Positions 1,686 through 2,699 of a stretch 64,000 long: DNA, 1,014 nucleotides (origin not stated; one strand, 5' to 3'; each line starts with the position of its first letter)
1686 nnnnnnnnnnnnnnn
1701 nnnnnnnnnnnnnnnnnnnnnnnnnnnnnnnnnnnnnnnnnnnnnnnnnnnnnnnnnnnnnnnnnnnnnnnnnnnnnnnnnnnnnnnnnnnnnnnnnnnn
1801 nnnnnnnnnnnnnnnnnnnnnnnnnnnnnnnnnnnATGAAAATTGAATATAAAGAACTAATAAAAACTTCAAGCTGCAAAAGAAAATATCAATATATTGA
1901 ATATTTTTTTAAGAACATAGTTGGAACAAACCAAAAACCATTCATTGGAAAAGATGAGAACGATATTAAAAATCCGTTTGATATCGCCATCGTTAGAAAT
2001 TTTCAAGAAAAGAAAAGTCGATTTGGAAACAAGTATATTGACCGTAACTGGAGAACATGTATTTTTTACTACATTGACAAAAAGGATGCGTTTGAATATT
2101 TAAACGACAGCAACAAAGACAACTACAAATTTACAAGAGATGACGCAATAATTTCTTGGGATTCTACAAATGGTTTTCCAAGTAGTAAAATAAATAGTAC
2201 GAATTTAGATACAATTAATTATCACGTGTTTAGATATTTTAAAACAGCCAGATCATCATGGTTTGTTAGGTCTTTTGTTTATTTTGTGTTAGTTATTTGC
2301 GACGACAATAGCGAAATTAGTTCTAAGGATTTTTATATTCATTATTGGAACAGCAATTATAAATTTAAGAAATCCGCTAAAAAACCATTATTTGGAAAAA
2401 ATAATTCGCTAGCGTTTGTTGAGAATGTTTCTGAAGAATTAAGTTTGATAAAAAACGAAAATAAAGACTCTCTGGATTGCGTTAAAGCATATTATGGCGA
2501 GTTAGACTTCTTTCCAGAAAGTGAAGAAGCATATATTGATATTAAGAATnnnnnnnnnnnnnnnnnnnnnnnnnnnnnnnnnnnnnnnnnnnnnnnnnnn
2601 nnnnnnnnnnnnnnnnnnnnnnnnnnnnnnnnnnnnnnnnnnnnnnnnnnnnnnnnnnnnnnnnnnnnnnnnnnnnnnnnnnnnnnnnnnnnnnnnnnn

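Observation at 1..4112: Tightly overlapped three-gene operon: unknown protein, RES-domain protein, and a P-loop (DUF2075-like) ATPase fused to a TIR domain. Candidate NAD+-targeting defence system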

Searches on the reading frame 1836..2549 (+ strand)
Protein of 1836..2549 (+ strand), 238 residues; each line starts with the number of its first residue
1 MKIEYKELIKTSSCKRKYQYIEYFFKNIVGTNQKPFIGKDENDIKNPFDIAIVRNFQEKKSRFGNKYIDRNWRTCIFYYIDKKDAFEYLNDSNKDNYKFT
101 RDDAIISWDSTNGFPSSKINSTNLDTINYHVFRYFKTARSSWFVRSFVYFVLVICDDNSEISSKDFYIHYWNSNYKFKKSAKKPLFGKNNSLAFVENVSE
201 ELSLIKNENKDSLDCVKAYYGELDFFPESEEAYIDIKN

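Call 55: search_solved_structures(query=A3, max_evalue=10)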
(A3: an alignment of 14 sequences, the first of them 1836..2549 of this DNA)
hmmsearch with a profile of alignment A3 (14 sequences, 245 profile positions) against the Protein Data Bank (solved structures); distinct sequences matched with E-value up to 10: 5.
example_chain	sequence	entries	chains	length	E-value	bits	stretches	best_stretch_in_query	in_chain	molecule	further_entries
8q84_Q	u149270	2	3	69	0.16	14.8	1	113-156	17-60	DASH complex subunit HSK3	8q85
5f1y_A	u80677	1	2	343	0.93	12.3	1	173-216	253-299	MccC family protein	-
5f9m_A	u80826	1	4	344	0.94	12.2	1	173-216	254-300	MccC family protein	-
5f5x_A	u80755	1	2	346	0.94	12.2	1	173-216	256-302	MccC family protein Ba3275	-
5jyb_A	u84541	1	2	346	0.97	12.2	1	173-216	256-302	MccC family protein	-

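Call 98: search_protein_representatives(alignment_id=A3)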
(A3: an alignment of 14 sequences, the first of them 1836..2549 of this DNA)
Query: 14 sequences, 245 profile positions. Proteins with E-value up to 0.001 (for the whole library): 52; up to 1e-10: 42; up to 1e-30: 10. The best 52 are listed.
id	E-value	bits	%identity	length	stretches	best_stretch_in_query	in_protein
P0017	2.4e-92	325.3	-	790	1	1-245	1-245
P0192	1.8e-87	309.4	-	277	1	3-245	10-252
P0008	6.1e-80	284.7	-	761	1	2-245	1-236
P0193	5.8e-66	238.9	-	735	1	4-244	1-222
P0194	4.0e-62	226.4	-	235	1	17-236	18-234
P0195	1.2e-61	224.8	-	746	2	130-244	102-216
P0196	3.2e-43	164.5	-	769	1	13-238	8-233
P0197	1.2e-35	139.7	-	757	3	131-244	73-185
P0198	3.6e-33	131.6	-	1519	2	130-241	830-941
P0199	2.0e-32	129.1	-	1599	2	130-240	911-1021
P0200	2.9e-27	112.2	-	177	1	32-207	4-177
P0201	1.2e-24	103.6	-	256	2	141-243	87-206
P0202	1.3e-24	103.5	-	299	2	128-244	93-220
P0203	6.0e-24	101.3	-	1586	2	135-243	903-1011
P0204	2.0e-22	96.3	-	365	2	134-244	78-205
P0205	5.5e-22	94.9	-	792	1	14-244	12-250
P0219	8.1e-16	74.7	-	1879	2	133-241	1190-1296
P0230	7.7e-11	58.4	-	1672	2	128-243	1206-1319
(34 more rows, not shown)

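Call 99: search_protein_families(library=pfam, proteins=[P0198, P0199, P0203, P0219, P0230, P0196, P0205], max_evalue=0.01)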
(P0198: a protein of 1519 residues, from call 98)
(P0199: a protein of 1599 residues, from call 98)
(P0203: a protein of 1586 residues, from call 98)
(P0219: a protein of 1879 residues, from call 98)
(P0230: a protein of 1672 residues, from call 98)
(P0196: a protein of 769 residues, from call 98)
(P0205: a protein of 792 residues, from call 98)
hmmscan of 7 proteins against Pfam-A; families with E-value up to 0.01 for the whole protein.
P0198 (1519 aa): 5 families
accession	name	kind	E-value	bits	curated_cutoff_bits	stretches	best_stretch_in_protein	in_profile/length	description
PF14487.12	DarT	-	5.1e-25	88.8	22.5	1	1340-1503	2-183/201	ssDNA thymidine ADP-ribosyltransferase, DarT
PF09848.15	SLFN-g3_helicase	-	6.4e-11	42.6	24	1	953-1113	2-150/354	Schlafen group 3, DNA/RNA helicase domain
PF01057.23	Parvo_NS1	-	0.0039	16.7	20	0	950-978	111-139/271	Parvovirus non-structural protein NS1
PF13401.12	AAA_22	-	0.0052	17.5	27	0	951-1051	4-96/130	AAA domain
PF01093.22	Clusterin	-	0.0098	15.4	23.6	0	789-896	104-214/430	Clusterin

P0199 (1599 aa): 4 families
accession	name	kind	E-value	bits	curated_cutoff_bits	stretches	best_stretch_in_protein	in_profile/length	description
PF14487.12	DarT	-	1.8e-24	87.1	22.5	1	1422-1587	2-185/201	ssDNA thymidine ADP-ribosyltransferase, DarT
PF09848.15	SLFN-g3_helicase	-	2.2e-13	50.7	24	1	1036-1194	4-149/354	Schlafen group 3, DNA/RNA helicase domain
PF07719.23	TPR_2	-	9.6e-06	25.8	27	0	795-816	5-26/34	Tetratricopeptide repeat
PF13401.12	AAA_22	-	0.0084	16.9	27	0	1037-1133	9-97/130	AAA domain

P0203 (1586 aa): 2 families
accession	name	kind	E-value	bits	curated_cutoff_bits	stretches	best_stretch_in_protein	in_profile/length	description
PF14487.12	DarT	-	1.7e-19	70.8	22.5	1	1408-1573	2-185/201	ssDNA thymidine ADP-ribosyltransferase, DarT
PF09848.15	SLFN-g3_helicase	-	1.1e-08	35.3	24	1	1023-1173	4-142/354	Schlafen group 3, DNA/RNA helicase domain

P0219 (1879 aa): 7 families
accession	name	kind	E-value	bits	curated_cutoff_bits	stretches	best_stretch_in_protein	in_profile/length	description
PF13306.12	LRR_5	-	9.3e-87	287.8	27.7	4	287-408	8-126/127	BspA type Leucine rich repeat region (6 copies)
PF13855.12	LRR_8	-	2e-19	69.6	27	1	324-370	12-59/61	Leucine rich repeat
PF09848.15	SLFN-g3_helicase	-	1e-11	45.2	24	1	1316-1548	3-228/354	Schlafen group 3, DNA/RNA helicase domain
PF14559.12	TPR_19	-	1.7e-05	25.5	25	0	1039-1102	1-57/68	Tetratricopeptide repeat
PF12799.13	LRR_4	-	2.5e-05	24.8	27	0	361-396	2-38/44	Leucine Rich repeats (2 copies)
PF07719.23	TPR_2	-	7e-05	23.1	27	0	808-829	12-33/34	Tetratricopeptide repeat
PF13401.12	AAA_22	-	0.0036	18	27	0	1313-1417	4-97/130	AAA domain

P0230 (1672 aa): 5 families
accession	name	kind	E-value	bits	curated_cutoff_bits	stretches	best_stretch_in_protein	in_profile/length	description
PF09848.15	SLFN-g3_helicase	-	1.6e-14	54.4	24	1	1330-1555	4-223/354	Schlafen group 3, DNA/RNA helicase domain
PF19789.6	DUF6273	-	6.7e-05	23.2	23.5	1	670-718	17-64/172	Domain of unknown function (DUF6273)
PF04851.21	ResIII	-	0.0025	18.2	22.5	1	1315-1434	11-146/164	Type III restriction enzyme, res subunit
PF13401.12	AAA_22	-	0.0049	17.6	27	0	1327-1436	5-102/130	AAA domain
PF10938.13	YfdX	-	0.0054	17.2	26.6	0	803-835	107-139/149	YfdX protein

P0196 (769 aa): 3 families
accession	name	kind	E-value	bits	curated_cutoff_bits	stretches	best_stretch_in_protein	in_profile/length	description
PF14487.12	DarT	-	1.9e-08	34.7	22.5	1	608-766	2-168/201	ssDNA thymidine ADP-ribosyltransferase, DarT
PF09848.15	SLFN-g3_helicase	-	3.4e-07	30.3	24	1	247-444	2-214/354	Schlafen group 3, DNA/RNA helicase domain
PF13245.12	AAA_19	-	0.0083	16.7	25.1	0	305-361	74-129/134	AAA domain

P0205 (792 aa): 2 families
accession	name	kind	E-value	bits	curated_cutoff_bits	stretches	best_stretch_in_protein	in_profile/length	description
PF09848.15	SLFN-g3_helicase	-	1.3e-11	44.8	24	1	260-460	4-206/354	Schlafen group 3, DNA/RNA helicase domain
PF14487.12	DarT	-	1.1e-10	42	22.5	1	619-781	2-168/201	ssDNA thymidine ADP-ribosyltransferase, DarT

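Call 101: search_protein_families(library=pfam, alignment_id=A8, max_evalue=0.01)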
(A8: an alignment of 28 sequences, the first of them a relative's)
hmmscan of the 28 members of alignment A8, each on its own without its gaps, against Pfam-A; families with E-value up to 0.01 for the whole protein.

A. member 1, P0193 (735 aa): 3 families
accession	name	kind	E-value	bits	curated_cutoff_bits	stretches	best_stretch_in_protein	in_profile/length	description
PF09848.15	SLFN-g3_helicase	-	1.1e-07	31.9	24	1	232-366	4-131/354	Schlafen group 3, DNA/RNA helicase domain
PF13401.12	AAA_22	-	0.0058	17.4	27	0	232-321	8-97/130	AAA domain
PF13173.12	AAA_14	-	0.0066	16.9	27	0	232-330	5-84/129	AAA domain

B. families by the number of members that match (of 28 scanned): 15 families
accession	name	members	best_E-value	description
PF09848.15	SLFN-g3_helicase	25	1e-18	Schlafen group 3, DNA/RNA helicase domain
PF13401.12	AAA_22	17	2.2e-07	AAA domain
PF13173.12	AAA_14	6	2.3e-06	AAA domain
PF01443.25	Viral_helicase1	6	2.7e-06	Viral superfamily 1 RNA helicase core domain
PF04851.21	ResIII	6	0.00022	Type III restriction enzyme, res subunit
PF20720.3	nSTAND3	5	0.00063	Novel STAND NTPase 3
PF14487.12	DarT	3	1.6e-16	ssDNA thymidine ADP-ribosyltransferase, DarT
PF02562.22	PhoH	2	0.00056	PhoH-like protein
PF13245.12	AAA_19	2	0.00067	AAA domain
PF07728.20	AAA_5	1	0.0003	AAA domain (dynein-related subfamily)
PF00270.35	DEAD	1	0.00043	DEAD/DEAH box helicase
PF13191.12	AAA_16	1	0.0021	AAA ATPase domain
PF13538.12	UvrD_C_2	1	0.0037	UvrD-like helicase C-terminal domain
PF10236.15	DAP3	1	0.0041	Mitochondrial ribosomal death-associated protein 3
PF13676.11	TIR_2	1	0.0081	TIR domain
